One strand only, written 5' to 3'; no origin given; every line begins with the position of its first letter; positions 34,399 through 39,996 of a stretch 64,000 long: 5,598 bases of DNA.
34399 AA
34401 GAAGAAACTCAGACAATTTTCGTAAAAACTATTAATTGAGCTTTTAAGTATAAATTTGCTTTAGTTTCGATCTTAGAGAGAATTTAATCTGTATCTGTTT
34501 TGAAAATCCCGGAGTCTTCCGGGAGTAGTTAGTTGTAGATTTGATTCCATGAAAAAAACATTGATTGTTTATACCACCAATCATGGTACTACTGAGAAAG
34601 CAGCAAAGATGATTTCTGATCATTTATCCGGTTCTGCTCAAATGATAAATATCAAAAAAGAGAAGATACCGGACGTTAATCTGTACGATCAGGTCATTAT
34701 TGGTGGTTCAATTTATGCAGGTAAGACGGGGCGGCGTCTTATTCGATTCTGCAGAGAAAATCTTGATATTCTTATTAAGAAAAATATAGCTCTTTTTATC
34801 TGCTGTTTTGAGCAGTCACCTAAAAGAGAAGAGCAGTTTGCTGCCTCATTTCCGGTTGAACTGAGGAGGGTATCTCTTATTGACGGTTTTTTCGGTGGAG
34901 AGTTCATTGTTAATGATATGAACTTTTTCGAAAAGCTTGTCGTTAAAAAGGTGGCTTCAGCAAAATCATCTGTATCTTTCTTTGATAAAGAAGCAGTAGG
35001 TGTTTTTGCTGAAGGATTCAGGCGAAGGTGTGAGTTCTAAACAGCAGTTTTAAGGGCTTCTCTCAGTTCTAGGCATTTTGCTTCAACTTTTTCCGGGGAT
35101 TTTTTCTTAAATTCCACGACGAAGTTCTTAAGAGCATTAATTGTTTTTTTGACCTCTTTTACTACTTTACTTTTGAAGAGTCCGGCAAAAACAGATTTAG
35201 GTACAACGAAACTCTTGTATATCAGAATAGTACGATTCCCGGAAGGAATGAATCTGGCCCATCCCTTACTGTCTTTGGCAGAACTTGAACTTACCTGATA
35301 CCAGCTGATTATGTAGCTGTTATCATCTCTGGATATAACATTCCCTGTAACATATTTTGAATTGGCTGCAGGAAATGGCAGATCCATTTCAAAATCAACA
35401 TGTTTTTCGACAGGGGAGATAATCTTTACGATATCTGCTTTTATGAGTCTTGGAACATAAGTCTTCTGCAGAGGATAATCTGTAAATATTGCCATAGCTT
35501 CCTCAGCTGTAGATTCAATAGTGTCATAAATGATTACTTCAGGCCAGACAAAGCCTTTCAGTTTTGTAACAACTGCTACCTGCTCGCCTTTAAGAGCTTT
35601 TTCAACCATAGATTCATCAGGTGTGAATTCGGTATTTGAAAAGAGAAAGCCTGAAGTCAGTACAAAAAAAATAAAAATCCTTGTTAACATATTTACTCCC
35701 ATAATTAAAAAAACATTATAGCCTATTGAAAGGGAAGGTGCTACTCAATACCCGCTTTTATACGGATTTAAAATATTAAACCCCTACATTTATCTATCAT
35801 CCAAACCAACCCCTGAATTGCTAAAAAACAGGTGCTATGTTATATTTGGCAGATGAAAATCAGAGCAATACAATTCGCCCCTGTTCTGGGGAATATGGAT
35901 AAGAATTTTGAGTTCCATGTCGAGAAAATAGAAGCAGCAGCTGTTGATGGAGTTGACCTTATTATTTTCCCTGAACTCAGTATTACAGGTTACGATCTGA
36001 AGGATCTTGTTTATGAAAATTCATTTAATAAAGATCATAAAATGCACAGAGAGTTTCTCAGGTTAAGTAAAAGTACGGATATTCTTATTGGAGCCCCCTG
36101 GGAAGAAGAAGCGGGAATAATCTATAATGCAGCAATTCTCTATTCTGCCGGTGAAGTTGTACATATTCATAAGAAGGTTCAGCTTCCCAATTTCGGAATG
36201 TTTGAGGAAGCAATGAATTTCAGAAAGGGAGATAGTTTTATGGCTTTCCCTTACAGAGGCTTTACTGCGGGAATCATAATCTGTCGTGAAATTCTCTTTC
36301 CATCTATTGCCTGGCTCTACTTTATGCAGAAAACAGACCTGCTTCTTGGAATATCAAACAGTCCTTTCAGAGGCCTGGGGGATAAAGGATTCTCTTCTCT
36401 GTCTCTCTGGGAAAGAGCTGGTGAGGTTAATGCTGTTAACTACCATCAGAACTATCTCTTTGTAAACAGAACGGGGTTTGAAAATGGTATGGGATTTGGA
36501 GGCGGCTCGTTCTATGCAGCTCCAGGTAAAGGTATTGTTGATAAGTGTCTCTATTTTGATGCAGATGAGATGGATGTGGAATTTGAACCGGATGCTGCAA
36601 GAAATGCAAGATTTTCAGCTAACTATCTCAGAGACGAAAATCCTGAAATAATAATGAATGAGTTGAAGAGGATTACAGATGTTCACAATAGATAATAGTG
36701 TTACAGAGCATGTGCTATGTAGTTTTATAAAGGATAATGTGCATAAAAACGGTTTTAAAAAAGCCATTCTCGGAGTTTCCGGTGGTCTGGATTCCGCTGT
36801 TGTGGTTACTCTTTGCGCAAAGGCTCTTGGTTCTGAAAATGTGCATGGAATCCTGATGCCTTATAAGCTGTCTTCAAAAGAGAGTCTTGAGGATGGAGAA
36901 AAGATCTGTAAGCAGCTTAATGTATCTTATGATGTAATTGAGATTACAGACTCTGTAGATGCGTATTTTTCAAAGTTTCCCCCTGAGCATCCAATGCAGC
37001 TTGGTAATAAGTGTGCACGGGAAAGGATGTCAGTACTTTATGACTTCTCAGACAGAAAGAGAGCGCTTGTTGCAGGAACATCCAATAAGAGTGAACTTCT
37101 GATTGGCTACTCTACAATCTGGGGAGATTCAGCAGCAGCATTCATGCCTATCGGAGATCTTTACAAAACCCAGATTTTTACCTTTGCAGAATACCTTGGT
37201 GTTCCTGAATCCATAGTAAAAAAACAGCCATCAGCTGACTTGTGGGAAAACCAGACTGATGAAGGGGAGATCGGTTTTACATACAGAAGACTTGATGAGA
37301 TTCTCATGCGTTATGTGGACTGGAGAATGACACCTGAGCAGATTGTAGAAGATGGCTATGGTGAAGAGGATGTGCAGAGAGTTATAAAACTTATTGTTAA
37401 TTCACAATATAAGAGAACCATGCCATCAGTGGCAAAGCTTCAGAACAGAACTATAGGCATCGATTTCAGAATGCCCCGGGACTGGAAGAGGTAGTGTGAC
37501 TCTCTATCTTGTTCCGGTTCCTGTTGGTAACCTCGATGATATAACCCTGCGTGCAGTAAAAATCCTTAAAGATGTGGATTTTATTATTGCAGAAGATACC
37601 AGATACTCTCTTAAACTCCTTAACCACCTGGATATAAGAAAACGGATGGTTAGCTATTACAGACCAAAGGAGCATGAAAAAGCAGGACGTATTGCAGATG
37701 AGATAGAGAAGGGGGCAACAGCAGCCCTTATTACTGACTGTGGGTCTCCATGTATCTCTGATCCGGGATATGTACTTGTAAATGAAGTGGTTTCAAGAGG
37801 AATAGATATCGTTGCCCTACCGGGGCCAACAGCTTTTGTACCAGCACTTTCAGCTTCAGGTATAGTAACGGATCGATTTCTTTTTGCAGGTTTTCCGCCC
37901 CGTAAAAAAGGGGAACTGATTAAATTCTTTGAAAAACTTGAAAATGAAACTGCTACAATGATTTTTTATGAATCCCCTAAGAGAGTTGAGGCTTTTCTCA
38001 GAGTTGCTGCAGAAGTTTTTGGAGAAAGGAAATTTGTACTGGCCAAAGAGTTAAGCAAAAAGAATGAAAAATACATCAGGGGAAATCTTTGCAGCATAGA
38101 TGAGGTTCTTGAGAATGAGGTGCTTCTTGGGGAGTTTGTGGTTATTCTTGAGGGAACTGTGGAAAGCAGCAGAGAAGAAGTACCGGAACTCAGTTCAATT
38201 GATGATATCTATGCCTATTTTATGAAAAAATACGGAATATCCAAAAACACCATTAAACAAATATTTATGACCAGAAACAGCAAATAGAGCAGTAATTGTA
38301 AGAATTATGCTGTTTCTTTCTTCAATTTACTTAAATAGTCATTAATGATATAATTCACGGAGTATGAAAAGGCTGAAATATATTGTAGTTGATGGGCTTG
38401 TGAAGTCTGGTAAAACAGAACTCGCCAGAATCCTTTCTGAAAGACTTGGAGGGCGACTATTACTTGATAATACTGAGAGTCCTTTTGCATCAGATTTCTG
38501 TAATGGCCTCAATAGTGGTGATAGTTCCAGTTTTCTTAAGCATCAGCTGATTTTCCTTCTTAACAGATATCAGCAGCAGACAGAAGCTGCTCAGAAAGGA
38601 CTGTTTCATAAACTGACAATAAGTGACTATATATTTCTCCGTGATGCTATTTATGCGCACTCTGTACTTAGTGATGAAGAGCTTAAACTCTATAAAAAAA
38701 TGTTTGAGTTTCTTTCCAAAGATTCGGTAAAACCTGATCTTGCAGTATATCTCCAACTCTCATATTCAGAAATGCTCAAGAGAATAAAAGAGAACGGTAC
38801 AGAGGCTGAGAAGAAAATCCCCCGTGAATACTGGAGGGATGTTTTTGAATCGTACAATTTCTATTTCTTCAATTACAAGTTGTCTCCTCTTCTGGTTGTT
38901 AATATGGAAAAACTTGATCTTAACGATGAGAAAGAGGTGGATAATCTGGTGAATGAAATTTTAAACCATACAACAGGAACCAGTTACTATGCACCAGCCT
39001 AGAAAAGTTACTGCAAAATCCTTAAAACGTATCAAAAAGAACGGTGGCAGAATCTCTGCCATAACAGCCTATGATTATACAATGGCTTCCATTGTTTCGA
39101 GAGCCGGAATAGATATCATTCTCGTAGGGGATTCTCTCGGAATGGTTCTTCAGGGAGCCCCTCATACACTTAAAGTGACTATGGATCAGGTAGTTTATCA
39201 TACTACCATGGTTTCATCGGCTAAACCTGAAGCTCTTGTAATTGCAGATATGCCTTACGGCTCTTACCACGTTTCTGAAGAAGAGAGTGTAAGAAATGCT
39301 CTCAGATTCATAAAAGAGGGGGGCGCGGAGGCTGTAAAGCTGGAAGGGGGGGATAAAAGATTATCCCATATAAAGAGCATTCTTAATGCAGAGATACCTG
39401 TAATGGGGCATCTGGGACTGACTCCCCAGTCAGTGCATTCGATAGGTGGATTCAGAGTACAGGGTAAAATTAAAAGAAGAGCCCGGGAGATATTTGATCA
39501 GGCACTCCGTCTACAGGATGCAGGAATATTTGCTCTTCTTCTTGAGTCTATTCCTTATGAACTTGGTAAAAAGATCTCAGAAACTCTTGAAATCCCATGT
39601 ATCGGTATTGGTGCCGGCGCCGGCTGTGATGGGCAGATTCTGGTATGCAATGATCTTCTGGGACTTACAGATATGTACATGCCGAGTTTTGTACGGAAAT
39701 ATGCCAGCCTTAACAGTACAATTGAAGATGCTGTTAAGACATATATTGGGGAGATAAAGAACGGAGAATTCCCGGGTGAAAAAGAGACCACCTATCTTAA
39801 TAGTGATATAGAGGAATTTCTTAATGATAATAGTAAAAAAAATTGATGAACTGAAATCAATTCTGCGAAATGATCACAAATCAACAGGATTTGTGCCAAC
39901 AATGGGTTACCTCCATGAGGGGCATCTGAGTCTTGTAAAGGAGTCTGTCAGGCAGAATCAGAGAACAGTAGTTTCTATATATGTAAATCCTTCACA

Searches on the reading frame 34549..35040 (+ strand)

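Call 65: search_protein_families(library=pfam, proteins=[window:34549-35040:+], max_evalue=0.01)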
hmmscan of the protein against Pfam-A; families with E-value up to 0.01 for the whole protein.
window:34549-35040:+ (163 aa): 3 families
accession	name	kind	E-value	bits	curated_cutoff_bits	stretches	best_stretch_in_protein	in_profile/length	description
PF12724.12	Flavodoxin_5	-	1.3e-24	87.6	27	1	5-138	1-137/145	Flavodoxin domain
PF12641.12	Flavodoxin_3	-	9e-05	22.8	27.5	1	5-85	1-76/160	Flavodoxin domain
PF00258.30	Flavodoxin_1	-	0.00015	22.4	25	1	6-58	1-59/143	Flavodoxin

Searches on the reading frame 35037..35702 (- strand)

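Call 46: search_protein_families(library=pfam, proteins=[window:35037-35702:-], max_evalue=0.0001)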
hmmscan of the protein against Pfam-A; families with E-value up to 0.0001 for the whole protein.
window:35037-35702:- (221 aa): 0 families

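Call 65: search_protein_families(library=pfam, proteins=[window:35037-35702:-], max_evalue=0.01)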
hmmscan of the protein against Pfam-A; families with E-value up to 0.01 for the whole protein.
window:35037-35702:- (221 aa): 2 families
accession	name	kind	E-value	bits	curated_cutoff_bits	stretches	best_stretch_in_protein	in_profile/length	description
PF08102.16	Antimicrobial_7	-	0.00043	20.9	25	0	169-197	8-37/43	Scorpion antimicrobial peptide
PF10604.15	Polyketide_cyc2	-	0.0019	19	27.4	1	61-192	9-138/142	Polyketide cyclase / dehydrase and lipid transport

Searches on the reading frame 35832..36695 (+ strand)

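Call 46: search_protein_families(library=pfam, proteins=[window:35832-36695:+], max_evalue=0.0001)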
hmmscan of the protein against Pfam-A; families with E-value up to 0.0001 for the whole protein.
window:35832-36695:+ (287 aa): 1 family
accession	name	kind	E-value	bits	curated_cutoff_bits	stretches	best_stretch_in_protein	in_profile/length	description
PF00795.27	CN_hydrolase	-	6.5e-20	72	23.2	1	9-231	1-226/256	Carbon-nitrogen hydrolase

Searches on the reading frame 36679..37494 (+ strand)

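Call 46: search_protein_families(library=pfam, proteins=[window:36679-37494:+], max_evalue=0.0001)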
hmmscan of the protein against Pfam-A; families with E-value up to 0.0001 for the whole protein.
window:36679-37494:+ (271 aa): 3 families
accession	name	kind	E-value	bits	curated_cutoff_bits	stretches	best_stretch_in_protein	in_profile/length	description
PF02540.23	NAD_synthase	-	3.6e-81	272.3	21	1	12-249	4-242/242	NAD synthase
PF06508.19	QueC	-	4e-06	26.9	22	1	28-90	1-61/210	Queuosine biosynthesis protein QueC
PF03054.22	tRNA_Me_trans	-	1.1e-05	25.6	20.6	0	28-91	2-74/202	tRNA methyl transferase HUP domain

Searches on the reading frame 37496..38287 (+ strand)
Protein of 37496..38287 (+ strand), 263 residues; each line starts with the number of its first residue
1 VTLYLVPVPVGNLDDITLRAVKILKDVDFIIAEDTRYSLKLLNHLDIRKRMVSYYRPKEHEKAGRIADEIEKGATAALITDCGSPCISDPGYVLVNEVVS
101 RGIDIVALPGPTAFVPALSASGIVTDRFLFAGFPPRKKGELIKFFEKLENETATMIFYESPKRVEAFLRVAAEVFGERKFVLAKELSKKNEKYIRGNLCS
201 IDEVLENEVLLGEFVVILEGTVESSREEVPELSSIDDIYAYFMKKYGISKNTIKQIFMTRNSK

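Call 46: search_protein_families(library=pfam, proteins=[window:37496-38287:+], max_evalue=0.0001)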
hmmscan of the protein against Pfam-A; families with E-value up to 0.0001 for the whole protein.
window:37496-38287:+ (263 aa): 1 family
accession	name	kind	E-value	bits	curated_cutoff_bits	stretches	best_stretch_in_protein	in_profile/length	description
PF00590.25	TP_methylase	-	1.4e-29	104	27.8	1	2-199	1-209/212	Tetrapyrrole (Corrin/Porphyrin) Methylases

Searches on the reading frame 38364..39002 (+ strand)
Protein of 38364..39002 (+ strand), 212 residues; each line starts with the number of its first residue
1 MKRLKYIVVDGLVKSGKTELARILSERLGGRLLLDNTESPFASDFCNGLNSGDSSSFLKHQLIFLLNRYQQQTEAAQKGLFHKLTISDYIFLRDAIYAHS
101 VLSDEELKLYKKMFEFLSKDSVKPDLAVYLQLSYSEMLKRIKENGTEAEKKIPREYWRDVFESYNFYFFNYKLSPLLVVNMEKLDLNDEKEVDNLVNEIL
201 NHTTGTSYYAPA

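Call 46: search_protein_families(library=pfam, proteins=[window:38364-39002:+], max_evalue=0.0001)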
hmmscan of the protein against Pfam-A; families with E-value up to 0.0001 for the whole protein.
window:38364-39002:+ (212 aa): 3 families
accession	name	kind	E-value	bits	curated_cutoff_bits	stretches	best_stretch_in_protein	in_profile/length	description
PF01712.25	dNK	-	7.7e-27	94.8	27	1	7-199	1-198/203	Deoxynucleoside kinase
PF13238.12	AAA_18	-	2.7e-07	31.5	29.4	1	7-151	1-118/128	AAA domain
PF02223.23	Thymidylate_kin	-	4.4e-07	30.2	27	1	9-159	1-154/185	Thymidylate kinase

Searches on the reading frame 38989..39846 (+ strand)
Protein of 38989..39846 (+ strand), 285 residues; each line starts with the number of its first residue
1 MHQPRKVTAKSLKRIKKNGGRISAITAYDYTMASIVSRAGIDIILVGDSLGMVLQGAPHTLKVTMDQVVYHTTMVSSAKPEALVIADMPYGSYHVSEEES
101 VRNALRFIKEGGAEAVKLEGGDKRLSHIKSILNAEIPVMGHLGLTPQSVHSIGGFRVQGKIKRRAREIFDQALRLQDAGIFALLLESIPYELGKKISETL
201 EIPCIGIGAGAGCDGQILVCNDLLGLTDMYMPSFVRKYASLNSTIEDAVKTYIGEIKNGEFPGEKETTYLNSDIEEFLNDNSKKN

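Call 46: search_protein_families(library=pfam, proteins=[window:38989-39846:+], max_evalue=0.0001)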
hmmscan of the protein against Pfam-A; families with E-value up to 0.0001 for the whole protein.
window:38989-39846:+ (285 aa): 1 family
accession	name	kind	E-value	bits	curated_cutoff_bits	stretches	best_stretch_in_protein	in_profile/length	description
PF02548.21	Pantoate_transf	-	4.7e-107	357.7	28.7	1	6-263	1-258/259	Ketopantoate hydroxymethyltransferase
